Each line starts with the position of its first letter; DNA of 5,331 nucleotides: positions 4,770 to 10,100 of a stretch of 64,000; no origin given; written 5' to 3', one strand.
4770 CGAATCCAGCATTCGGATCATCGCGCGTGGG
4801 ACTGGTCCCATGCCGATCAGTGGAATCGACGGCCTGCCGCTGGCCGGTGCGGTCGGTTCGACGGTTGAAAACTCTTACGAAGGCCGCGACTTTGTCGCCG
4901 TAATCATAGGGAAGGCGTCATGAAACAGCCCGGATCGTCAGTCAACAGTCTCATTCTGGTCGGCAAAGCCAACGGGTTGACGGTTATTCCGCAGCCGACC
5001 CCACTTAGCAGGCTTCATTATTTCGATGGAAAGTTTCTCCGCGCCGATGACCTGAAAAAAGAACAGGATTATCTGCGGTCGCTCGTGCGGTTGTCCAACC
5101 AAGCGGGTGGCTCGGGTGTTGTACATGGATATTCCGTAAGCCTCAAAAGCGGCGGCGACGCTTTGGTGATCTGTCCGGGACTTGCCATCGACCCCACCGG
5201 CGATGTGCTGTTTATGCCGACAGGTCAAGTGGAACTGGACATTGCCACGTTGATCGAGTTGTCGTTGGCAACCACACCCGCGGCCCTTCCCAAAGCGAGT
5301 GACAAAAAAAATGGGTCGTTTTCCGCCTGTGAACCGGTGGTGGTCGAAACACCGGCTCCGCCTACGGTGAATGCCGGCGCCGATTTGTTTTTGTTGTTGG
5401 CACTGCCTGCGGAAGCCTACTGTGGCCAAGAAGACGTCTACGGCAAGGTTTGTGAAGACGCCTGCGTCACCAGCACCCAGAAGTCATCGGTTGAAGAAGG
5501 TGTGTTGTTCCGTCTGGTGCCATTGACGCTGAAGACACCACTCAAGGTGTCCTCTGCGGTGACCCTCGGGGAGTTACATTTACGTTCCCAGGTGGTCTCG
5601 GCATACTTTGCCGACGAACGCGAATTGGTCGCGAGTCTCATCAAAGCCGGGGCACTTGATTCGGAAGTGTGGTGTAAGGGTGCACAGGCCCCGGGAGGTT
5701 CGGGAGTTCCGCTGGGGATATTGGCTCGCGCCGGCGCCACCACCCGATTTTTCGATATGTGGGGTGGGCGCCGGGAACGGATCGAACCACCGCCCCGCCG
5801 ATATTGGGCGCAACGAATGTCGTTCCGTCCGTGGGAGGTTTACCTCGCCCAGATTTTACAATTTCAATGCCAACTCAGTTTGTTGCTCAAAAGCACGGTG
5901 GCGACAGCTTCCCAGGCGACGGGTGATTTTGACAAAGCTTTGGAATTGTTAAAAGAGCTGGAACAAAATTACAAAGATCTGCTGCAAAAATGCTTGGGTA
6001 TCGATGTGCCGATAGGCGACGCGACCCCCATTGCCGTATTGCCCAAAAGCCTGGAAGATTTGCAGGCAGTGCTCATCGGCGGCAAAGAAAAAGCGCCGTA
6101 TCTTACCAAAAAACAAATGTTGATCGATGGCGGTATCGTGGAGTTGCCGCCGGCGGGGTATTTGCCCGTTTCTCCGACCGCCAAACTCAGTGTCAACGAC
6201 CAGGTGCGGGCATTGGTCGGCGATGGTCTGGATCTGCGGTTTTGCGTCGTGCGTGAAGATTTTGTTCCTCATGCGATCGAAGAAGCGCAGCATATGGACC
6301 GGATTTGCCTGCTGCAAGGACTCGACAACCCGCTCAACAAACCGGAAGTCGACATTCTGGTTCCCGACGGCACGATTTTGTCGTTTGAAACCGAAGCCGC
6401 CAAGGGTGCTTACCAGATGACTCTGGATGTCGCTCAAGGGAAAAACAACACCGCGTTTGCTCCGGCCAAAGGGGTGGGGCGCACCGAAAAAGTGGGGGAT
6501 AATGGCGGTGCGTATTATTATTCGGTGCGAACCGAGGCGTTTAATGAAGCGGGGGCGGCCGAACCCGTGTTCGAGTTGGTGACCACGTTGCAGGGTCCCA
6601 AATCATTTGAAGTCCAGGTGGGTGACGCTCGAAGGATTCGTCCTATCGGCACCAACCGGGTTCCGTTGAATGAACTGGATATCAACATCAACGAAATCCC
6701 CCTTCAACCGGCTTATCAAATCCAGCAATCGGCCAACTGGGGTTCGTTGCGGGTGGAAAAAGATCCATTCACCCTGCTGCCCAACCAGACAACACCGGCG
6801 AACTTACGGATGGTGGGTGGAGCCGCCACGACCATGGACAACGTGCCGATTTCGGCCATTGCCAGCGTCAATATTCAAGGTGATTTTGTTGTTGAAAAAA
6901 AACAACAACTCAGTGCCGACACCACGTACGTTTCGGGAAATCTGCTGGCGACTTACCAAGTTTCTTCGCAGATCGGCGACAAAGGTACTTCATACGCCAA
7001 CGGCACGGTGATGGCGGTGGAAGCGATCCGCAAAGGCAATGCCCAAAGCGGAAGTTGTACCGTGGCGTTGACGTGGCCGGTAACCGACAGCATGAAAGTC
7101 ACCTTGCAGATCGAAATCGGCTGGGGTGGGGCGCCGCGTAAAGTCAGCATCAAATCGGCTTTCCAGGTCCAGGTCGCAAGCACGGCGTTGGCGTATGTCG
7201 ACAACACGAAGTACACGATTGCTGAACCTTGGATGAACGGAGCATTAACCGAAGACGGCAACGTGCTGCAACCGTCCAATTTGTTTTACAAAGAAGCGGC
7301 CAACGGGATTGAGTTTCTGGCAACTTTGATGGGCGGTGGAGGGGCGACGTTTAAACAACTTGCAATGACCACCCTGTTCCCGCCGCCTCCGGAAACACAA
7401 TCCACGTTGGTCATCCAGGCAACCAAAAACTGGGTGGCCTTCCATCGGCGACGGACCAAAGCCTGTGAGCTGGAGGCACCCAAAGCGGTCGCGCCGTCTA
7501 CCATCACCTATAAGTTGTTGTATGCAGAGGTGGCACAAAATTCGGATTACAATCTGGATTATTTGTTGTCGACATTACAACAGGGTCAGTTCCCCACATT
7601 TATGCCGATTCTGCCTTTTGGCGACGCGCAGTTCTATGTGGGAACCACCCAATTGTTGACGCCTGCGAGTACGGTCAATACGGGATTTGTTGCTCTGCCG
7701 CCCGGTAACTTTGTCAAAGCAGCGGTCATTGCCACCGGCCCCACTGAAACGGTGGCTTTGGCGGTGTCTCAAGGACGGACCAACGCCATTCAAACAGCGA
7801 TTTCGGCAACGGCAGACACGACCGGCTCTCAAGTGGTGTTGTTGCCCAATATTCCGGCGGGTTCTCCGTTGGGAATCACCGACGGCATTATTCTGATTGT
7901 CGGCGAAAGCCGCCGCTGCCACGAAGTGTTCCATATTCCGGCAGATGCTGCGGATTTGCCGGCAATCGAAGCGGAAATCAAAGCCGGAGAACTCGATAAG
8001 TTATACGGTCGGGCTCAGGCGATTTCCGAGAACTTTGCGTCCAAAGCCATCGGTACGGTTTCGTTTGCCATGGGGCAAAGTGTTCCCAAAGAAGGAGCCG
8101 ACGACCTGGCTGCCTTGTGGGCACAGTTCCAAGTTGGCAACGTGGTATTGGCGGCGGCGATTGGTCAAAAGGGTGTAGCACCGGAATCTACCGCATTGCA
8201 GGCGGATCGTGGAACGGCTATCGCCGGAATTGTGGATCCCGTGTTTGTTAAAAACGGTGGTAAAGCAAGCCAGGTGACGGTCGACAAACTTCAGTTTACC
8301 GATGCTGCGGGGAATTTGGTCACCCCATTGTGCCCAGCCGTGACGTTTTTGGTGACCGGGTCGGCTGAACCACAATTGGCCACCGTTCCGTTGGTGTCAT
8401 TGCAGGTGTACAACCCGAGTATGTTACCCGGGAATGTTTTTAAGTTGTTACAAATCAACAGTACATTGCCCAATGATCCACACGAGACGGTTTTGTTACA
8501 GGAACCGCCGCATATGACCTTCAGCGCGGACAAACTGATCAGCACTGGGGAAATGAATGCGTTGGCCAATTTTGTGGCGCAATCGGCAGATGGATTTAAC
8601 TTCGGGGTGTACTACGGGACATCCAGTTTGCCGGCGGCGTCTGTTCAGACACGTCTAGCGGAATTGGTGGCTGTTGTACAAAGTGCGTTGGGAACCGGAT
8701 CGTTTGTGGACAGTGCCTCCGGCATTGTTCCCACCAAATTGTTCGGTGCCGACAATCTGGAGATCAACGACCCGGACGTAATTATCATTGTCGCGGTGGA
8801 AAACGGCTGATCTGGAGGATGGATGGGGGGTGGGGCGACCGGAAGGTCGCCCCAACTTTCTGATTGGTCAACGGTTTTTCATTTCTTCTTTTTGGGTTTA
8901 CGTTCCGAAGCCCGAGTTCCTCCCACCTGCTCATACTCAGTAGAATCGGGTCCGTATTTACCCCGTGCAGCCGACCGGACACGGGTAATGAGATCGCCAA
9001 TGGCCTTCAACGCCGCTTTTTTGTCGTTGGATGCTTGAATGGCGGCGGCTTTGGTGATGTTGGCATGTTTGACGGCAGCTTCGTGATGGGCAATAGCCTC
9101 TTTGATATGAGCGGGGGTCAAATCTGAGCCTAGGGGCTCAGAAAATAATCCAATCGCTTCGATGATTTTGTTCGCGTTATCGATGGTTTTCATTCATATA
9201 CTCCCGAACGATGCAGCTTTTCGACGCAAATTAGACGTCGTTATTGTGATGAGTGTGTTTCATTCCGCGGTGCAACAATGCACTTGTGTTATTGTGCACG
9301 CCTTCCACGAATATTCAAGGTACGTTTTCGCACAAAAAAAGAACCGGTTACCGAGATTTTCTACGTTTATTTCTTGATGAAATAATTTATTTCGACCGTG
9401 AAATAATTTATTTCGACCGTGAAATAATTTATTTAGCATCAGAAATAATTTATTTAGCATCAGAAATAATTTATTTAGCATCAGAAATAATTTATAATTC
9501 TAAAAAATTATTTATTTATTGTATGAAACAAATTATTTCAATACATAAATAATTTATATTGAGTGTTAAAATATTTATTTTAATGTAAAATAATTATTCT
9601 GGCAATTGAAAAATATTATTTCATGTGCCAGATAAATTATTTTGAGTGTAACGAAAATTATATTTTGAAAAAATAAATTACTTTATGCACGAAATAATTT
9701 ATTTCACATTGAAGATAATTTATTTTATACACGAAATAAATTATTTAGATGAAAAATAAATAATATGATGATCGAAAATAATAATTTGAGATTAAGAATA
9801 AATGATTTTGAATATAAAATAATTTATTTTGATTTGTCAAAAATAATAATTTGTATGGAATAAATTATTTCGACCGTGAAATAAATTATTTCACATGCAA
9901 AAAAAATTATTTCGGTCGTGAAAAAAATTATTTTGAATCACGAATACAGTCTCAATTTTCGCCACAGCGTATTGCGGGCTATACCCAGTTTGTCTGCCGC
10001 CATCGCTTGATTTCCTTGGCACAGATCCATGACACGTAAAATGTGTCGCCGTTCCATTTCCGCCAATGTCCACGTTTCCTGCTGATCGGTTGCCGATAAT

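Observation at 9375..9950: About 580-bp AT-rich array of ~27 degenerate 21-bp direct repeats (iteron/centromere-like) embedded in about 60%-GC DNA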

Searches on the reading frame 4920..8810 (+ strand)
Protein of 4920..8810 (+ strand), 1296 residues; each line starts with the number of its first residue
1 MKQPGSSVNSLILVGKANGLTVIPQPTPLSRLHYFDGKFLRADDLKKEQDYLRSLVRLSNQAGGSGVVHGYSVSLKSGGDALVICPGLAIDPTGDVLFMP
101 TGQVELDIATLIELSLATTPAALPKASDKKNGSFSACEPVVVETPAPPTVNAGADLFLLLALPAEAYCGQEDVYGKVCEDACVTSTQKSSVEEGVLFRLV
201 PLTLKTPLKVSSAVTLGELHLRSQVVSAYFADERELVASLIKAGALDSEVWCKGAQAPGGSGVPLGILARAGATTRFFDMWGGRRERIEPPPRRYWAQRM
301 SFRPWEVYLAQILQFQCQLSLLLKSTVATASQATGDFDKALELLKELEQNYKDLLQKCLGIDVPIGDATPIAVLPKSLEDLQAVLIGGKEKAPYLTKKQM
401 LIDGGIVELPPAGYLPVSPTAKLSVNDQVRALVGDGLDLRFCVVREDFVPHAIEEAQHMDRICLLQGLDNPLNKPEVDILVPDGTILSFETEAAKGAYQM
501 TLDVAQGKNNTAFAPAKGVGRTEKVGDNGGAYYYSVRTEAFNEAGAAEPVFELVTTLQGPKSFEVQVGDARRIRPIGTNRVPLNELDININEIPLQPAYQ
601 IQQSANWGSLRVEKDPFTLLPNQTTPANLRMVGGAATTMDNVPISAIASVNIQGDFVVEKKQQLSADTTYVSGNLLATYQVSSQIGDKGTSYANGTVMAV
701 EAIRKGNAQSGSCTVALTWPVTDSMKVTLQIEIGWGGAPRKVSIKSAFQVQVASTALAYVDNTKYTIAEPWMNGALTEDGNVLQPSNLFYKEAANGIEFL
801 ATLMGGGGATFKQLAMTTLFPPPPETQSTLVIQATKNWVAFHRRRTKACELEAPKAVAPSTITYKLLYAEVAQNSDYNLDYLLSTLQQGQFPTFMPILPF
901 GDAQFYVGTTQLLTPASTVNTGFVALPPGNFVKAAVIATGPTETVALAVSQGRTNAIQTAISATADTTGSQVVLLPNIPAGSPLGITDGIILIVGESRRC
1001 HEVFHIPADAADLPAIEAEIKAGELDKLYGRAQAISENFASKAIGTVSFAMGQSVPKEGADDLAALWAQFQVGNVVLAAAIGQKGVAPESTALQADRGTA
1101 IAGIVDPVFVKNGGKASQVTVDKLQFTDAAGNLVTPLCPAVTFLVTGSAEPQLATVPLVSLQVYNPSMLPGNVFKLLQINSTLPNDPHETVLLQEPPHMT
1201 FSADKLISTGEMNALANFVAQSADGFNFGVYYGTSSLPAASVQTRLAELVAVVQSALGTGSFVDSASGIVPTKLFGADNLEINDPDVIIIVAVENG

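Call 11: search_protein_families(library=pfam, proteins=[window:4920-8810:+], max_evalue=0.01)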
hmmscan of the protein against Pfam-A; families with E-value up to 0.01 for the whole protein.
window:4920-8810:+ (1296 aa): 0 families

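Call 53: search_protein_families(library=phrogs, proteins=[window:4920-8810:+], max_evalue=0.01)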
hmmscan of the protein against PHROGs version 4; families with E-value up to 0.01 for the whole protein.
window:4920-8810:+ (1296 aa): 0 families

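Call 54: search_protein_families(library=ncbifam, proteins=[window:4920-8810:+], max_evalue=0.01)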
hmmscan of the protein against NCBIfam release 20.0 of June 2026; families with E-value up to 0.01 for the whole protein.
window:4920-8810:+ (1296 aa): 1 family
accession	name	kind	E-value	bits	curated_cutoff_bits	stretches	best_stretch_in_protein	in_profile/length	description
NF053767.1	CIS13_fam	equivalog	8.6e-06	25.2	370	1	31-94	6-73/392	CIS13 family contractile injection system protein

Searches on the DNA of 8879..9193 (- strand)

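Call 92: search_rna_families(sources=[L217, L218, L220, L214, L008, L216, L221, L006], threshold=evalue, max_evalue=0.1)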
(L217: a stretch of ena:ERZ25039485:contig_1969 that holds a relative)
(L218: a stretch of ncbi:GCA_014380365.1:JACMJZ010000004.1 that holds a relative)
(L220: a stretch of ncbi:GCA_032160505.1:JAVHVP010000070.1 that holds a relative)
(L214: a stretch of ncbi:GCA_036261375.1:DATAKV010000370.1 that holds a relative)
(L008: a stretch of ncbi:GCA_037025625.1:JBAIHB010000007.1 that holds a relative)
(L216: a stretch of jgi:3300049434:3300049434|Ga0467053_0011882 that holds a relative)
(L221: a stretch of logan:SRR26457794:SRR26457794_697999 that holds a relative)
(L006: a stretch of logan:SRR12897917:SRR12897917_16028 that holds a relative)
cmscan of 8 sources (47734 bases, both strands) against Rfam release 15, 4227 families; matches with E-value up to 0.1: 4.
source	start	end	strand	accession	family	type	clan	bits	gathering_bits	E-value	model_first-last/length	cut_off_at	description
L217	4251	4338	+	RF00005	tRNA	Gene; tRNA;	CL00001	61.5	29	5.2e-11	1-71/71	no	tRNA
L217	4286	4338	-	RF04351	Plastid-psbl-rps4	Cis-reg;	-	37.7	68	0.00017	1-53/53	no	Plastid-psbl-rps4 3UTR RNA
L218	2588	2673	-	RF03682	mir-3912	Gene; miRNA;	-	36.1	95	0.0015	1-91/91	no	mir-3912 microRNA precursor family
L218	2588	2673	+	RF03682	mir-3912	Gene; miRNA;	-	35.7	95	0.0019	1-91/91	no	mir-3912 microRNA precursor family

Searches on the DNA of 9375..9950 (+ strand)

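Call 36: search_dna_similar(query=window:9375-9950:+, collection=plasmids, mode=distant, max_evalue=0.01)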
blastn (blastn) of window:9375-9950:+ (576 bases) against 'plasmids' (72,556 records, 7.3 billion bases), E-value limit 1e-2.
Records with a match: 7; places in all: 8; records where one place covers at least 80% of the query: 0.
Best place of each record, by identity: 80-90% 2; 60-80% 5.
By first word of the organism name: Spiroplasma 3; Candidatus 2; Bacillus 2.
By predicted mobility (MOB-suite, as given by PLSDB): non-mobilizable 7.
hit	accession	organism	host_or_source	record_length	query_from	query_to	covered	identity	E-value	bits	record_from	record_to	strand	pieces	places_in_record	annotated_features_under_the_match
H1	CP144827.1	Candidatus Stammera capleta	insect metagenome,tissue sample,midgut ...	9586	69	222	27%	68.8%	1e-3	53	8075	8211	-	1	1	record has no annotation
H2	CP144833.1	Candidatus Stammera capleta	insect metagenome,tissue sample,midgut ...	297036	111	207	17%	72.7%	1e-3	52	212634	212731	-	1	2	record has no annotation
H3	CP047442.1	Spiroplasma citri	Neoaliturus tenellus,cell culture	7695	156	224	12%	78.1%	4e-3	51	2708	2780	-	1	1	none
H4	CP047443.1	Spiroplasma citri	Neoaliturus tenellus,cell culture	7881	156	224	12%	78.1%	4e-3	51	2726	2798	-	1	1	none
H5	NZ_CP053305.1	Spiroplasma citri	Carrot,cell culture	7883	156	224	12%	78.1%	4e-3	51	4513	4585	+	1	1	none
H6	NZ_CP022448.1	Bacillus cereus C1L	whole organism,rhizosphere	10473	121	161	7%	87.8%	1e-3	53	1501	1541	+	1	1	none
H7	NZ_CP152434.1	Bacillus sp. BR3(2024)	sigle cell,soil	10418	121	161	7%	87.8%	1e-3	53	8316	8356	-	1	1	none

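Call 37: search_dna_similar(query=window:9375-9950:+, collection=phages, mode=distant, max_evalue=0.01)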
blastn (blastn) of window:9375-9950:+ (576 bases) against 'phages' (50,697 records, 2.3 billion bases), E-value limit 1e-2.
Records with a match: 1; places in all: 1; records where one place covers at least 80% of the query: 0.
Best place of each record, by identity: 60-80% 1.
By first word of the organism name: uncultured 1.
By host as written in the record: - 1.
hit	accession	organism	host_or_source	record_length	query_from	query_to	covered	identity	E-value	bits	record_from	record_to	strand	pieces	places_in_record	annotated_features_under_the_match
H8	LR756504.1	uncultured phage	metagenomic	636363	285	373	15%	75.3%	4e-3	48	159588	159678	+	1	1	record has no annotation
